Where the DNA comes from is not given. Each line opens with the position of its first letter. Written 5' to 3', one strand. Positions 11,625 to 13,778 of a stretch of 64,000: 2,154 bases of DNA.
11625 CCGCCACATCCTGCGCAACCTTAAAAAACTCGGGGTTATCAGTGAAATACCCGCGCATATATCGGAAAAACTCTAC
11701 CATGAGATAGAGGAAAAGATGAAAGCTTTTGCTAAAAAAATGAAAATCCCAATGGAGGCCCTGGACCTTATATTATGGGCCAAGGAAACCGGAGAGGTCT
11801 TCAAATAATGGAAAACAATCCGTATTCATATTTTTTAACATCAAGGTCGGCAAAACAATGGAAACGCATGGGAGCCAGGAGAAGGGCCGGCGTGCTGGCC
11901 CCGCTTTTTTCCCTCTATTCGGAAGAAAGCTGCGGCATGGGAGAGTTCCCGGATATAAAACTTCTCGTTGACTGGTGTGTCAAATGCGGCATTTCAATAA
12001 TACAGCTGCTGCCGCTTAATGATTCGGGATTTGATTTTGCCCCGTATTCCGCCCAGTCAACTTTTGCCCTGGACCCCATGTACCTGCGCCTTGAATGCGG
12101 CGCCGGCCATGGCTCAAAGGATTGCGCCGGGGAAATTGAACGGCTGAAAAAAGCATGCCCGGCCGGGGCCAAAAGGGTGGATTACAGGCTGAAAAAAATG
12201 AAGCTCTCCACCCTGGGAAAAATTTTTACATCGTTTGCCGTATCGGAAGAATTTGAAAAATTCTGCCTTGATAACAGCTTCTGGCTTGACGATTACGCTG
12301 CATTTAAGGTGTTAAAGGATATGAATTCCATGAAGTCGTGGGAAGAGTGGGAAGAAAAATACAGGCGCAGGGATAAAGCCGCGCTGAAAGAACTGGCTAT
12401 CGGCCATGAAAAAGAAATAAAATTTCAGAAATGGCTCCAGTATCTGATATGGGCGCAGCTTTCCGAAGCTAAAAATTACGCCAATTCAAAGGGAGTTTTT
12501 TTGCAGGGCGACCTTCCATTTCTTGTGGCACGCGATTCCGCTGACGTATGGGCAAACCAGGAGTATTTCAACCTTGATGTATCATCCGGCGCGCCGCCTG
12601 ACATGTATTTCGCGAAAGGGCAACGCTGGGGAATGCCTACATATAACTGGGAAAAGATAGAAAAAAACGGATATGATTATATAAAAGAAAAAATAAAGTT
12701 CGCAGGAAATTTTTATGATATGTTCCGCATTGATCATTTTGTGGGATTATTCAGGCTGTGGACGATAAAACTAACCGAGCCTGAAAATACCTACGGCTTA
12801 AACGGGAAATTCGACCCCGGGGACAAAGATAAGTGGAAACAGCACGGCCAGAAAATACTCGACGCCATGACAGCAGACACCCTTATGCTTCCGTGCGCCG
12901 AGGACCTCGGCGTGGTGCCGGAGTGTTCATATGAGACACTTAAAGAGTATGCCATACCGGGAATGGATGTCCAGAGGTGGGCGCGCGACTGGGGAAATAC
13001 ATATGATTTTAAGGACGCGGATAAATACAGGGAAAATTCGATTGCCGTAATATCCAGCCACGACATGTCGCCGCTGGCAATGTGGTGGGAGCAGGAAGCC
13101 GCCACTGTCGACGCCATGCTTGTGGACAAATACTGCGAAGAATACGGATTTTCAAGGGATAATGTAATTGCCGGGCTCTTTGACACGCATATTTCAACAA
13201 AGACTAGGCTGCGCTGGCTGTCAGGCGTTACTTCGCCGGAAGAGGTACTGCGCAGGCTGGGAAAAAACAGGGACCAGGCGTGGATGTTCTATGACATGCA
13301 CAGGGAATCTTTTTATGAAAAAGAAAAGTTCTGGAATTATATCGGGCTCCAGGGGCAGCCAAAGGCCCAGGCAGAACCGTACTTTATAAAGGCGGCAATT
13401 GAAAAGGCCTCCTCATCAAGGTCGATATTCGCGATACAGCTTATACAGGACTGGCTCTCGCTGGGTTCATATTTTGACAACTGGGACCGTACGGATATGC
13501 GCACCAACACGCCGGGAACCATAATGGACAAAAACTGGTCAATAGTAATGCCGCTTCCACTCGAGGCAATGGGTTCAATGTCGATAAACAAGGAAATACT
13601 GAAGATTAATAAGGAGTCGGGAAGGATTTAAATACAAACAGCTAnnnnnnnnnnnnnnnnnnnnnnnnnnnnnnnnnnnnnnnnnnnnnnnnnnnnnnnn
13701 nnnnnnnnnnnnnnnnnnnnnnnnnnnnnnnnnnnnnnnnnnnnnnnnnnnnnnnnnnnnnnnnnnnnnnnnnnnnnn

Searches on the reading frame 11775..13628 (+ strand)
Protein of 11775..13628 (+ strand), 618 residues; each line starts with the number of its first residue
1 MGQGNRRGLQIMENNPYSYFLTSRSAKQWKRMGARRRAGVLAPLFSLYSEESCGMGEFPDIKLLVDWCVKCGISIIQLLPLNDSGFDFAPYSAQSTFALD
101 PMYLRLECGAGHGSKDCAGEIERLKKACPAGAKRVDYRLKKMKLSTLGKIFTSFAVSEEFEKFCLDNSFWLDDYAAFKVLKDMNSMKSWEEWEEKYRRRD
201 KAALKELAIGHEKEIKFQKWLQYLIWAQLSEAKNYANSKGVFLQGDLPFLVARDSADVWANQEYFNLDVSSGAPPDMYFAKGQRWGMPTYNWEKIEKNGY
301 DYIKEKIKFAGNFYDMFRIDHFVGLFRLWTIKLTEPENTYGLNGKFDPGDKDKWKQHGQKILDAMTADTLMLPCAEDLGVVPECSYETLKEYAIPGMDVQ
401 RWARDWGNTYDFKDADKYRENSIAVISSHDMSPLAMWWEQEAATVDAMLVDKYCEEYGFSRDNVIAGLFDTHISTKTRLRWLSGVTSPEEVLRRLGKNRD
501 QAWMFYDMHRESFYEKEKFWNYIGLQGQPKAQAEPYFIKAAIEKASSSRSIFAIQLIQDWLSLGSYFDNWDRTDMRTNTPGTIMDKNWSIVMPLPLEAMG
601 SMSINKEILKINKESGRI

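Call 29: find_encoding_contigs(protein=window:11775-13628:+, flank=10000, max_places=1)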
Protein window:11775-13628:+ (618 aa): no gene with exactly this product is on record in the collection.
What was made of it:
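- Tried and rejected: The exact-product look-up for window ORF 11775-13628 found nothing on record (call 29).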

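Call 31: search_protein_families(library=pfam, proteins=[window:11775-13628:+], max_evalue=0.001)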
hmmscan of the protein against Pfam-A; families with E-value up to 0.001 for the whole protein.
window:11775-13628:+ (618 aa): 1 family
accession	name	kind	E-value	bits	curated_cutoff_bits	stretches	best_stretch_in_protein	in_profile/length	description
PF02446.23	Glyco_hydro_77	-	7.5e-124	414.6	25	1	43-592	2-459/465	4-alpha-glucanotransferase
